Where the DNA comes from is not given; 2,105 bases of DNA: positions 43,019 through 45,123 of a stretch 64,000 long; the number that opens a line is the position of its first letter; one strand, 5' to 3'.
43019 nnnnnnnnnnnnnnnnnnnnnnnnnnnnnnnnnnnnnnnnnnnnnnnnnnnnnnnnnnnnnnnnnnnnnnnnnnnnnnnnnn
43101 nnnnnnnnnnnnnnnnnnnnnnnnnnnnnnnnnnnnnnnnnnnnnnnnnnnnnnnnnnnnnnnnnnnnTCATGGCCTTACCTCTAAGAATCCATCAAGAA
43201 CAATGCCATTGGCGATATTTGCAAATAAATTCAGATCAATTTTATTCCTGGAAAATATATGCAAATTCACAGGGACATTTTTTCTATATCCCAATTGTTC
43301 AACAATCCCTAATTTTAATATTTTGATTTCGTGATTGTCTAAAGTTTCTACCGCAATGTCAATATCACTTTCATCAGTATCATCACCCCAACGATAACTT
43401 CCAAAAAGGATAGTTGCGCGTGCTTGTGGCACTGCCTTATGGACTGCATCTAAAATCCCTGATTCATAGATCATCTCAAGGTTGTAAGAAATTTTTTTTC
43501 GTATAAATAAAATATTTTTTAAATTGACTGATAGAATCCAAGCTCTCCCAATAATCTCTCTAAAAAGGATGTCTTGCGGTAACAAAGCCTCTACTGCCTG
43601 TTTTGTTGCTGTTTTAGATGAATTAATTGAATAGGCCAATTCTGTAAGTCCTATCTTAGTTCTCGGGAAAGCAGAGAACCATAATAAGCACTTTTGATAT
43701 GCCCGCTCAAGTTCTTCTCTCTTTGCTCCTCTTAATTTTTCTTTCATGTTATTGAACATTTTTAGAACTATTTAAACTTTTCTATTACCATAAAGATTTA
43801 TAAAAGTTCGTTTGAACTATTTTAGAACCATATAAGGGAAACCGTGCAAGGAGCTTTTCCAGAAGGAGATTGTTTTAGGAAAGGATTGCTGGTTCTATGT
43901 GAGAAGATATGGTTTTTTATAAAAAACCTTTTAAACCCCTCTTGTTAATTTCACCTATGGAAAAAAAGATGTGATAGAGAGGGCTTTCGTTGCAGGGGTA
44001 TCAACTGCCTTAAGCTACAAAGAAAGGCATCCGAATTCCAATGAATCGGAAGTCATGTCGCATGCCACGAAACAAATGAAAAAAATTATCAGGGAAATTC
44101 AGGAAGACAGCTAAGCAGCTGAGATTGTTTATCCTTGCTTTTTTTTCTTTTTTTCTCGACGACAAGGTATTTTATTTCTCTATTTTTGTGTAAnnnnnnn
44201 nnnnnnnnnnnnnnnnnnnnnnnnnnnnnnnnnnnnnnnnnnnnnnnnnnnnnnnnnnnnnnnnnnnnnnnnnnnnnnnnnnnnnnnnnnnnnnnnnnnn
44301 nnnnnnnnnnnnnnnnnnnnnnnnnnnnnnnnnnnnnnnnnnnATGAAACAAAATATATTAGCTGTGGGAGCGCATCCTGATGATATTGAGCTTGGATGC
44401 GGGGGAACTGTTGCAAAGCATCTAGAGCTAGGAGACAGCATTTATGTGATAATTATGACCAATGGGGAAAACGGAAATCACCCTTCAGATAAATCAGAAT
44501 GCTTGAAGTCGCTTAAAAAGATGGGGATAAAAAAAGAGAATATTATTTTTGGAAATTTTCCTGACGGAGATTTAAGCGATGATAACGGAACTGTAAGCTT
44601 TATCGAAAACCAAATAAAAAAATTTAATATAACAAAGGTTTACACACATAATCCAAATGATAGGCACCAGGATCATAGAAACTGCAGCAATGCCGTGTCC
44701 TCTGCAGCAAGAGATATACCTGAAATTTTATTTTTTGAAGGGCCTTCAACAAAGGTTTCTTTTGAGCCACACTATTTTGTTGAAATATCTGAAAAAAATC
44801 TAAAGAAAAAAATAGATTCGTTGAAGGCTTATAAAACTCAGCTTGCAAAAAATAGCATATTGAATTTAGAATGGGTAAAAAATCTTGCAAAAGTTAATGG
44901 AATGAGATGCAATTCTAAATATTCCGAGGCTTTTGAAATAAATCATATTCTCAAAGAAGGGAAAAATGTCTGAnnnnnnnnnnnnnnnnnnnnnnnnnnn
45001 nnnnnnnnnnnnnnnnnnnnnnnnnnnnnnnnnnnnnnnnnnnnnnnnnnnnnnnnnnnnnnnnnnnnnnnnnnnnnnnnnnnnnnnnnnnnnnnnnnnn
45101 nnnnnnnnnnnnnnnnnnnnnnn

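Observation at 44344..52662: Synthase-dependent amino-sugar polysaccharide locus (processive GT2 + secreted CE4 deacetylase + GH18-like + LmbE) in a reduced archaeon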

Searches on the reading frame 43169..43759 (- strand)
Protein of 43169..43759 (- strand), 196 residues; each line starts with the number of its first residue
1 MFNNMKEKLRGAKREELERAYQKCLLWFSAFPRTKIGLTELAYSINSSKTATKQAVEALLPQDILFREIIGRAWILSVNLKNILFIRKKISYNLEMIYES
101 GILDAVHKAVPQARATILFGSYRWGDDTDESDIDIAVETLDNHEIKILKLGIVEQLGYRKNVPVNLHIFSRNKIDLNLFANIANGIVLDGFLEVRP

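Call 49: search_protein_families(library=pfam, proteins=[window:43169-43759:-], max_evalue=0.01)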
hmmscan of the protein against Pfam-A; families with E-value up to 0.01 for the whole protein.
window:43169-43759:- (196 aa): 2 families
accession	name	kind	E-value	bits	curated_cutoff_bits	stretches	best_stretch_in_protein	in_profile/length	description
PF18765.7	Polbeta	-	2.4e-07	31.3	26.9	1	111-177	11-77/93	Polymerase beta, Nucleotidyltransferase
PF01909.29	NTP_transf_2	-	2.2e-06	28.4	21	1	108-172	10-77/93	Nucleotidyltransferase domain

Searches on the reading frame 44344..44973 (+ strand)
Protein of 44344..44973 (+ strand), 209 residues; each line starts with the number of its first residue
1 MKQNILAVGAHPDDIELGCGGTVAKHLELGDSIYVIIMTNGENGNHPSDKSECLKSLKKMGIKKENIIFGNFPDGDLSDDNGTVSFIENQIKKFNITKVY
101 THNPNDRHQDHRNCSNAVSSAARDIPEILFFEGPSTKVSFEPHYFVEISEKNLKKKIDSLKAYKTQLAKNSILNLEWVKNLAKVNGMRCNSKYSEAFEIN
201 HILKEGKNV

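Call 3: search_protein_families(library=pfam, proteins=[window:44344-44973:+], max_evalue=0.01)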
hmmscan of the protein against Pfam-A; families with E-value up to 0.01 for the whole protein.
window:44344-44973:+ (209 aa): 1 family
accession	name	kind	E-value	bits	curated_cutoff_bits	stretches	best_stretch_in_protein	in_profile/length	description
PF02585.22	PIG-L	-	1.3e-23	84.3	28.2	1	6-121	1-128/129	GlcNAc-PI de-N-acetylase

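Call 4: search_protein_families(library=ncbifam, proteins=[window:44344-44973:+], max_evalue=0.01)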
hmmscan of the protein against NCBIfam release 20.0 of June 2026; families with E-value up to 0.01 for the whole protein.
window:44344-44973:+ (209 aa): 5 families
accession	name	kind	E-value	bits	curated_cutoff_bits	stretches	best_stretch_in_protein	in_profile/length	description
TIGR04001.1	thiol_BshB1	equivalog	3.5e-26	92.3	182.5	2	4-121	3-121/226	bacillithiol biosynthesis deacetylase BshB1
TIGR04000.1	thiol_BshB2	equivalog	6.7e-06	25.9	195.25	1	4-169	2-187/217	bacillithiol biosynthesis deacetylase BshB2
TIGR03445.1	mycothiol_MshB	equivalog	5.3e-05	23.2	224.35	1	6-45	1-40/284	N-acetyl-1-D-myo-inositol-2-amino-2-deoxy-alpha-D-glucopyranoside deacetylase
TIGR03446.1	mycothiol_Mca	equivalog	0.00031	20.4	277.15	1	5-45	3-43/283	mycothiol conjugate amidase Mca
NF002557.0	PRK02122.1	subfamily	0.0011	17.2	384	0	2-43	370-411/653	glucosamine-6-phosphate deaminase-like protein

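Call 75: search_solved_structures(query=window:44344-44973:+, max_evalue=0.01, show_alignments=2)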
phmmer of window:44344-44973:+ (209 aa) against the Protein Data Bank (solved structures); distinct sequences matched with E-value up to 0.01: 12.
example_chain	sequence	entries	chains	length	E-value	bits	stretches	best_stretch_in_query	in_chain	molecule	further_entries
2ixd_A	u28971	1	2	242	2.8e-12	50.1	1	4-170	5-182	LMBE-RELATED PROTEIN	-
6p2t_A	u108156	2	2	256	2.1e-10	44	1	4-168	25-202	N-acetyl-alpha-D-glucosaminyl L-malate deacetylase 1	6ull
1uan_A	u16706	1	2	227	1.1e-09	41.6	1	4-120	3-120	hypothetical protein TT1542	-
8bgn_A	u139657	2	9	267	4e-07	33.3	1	4-199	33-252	Diacetylchitobiose deacetylase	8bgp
8bgo_A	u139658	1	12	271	4.2e-07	33.2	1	4-199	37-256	Diacetylchitobiose deacetylase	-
3we7_A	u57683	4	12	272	1.7e-05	28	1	4-121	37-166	Putative uncharacterized protein PH0499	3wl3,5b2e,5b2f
3wl4_A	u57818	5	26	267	5.4e-05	26.3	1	4-197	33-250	Uncharacterized protein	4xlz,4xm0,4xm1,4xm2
5bmo_A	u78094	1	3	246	9.5e-05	25.5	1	4-53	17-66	Putative uncharacterized protein LnmX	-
4dou_A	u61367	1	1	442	0.0028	20.7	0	19-45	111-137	Adiponectin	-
4ewl_A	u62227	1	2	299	0.0029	20.7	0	5-50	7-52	1D-myo-inositol 2-acetamido-2-deoxy-alpha-D-glucopyranoside deacetylase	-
1q74_A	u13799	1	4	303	0.003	20.6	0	5-50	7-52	1D-myo-inositol 2-acetamido-2-deoxy-alpha-D-glucopyranoside Deacetylase (MshB)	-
1q7t_A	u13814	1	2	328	0.0035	20.4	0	5-50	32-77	hypothetical protein Rv1170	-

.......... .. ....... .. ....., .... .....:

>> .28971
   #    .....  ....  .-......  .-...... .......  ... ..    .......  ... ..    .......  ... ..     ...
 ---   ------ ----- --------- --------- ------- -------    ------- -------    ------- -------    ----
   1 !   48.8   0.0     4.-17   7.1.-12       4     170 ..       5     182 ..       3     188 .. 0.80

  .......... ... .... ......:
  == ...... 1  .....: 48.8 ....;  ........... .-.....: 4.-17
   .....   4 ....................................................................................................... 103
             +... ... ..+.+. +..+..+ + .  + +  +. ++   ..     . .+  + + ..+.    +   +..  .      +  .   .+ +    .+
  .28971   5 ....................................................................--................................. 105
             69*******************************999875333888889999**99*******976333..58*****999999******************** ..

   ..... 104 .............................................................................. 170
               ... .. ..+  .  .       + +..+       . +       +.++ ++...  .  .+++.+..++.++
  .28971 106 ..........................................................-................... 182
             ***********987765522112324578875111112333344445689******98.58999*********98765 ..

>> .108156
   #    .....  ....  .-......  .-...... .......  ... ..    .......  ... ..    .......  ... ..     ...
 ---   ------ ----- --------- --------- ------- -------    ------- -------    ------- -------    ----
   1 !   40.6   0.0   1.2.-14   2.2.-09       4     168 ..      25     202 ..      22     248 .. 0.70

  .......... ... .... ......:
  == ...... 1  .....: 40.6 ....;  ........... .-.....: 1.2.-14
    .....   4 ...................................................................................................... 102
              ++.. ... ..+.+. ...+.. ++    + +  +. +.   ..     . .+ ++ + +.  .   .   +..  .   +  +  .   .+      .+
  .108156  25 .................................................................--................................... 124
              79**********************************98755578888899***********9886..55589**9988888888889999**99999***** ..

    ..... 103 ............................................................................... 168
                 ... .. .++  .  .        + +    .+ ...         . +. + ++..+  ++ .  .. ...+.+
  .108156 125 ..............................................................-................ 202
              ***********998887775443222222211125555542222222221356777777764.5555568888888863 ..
